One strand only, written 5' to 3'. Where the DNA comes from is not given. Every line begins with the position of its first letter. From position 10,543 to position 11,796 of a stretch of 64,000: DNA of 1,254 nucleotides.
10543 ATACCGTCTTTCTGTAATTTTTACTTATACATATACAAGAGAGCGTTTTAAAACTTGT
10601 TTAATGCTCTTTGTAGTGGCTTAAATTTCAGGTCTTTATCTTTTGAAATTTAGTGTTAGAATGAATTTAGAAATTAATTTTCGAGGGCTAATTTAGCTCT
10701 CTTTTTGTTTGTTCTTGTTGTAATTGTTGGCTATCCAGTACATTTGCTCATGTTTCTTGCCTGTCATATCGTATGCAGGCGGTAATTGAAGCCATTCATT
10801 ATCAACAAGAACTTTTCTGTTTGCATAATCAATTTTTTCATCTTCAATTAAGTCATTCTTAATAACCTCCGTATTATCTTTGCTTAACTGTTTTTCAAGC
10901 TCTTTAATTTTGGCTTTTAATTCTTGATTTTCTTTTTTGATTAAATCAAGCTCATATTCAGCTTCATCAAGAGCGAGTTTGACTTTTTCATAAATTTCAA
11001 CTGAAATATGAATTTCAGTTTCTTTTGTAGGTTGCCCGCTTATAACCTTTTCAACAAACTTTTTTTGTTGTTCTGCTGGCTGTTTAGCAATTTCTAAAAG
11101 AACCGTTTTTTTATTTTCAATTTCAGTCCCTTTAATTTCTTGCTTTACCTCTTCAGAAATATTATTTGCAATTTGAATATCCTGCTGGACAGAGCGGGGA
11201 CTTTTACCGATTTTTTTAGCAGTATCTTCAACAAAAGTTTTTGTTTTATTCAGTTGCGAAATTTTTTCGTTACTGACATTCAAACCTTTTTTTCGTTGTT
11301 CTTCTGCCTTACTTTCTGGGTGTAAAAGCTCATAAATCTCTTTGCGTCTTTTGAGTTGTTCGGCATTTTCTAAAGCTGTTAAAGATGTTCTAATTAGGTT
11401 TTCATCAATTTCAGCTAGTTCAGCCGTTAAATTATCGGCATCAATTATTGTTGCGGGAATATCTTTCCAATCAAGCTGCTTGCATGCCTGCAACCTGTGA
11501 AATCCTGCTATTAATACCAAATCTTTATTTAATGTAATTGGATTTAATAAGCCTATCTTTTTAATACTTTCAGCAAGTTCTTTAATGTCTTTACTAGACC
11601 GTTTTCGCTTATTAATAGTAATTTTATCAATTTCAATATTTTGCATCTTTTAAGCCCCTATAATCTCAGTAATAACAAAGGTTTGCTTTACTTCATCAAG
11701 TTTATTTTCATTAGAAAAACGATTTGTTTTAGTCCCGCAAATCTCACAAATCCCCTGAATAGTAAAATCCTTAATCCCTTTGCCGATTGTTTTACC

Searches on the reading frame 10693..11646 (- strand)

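Call 10: search_protein_families(library=pfam, proteins=[window:10693-11646:-], max_evalue=0.001)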
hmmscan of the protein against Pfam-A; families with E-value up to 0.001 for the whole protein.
window:10693-11646:- (317 aa): 1 family
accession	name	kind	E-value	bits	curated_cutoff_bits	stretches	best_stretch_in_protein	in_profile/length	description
PF02195.25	ParB_N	-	2.5e-08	34.3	26.3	1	3-84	5-94/95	ParB N-terminal domain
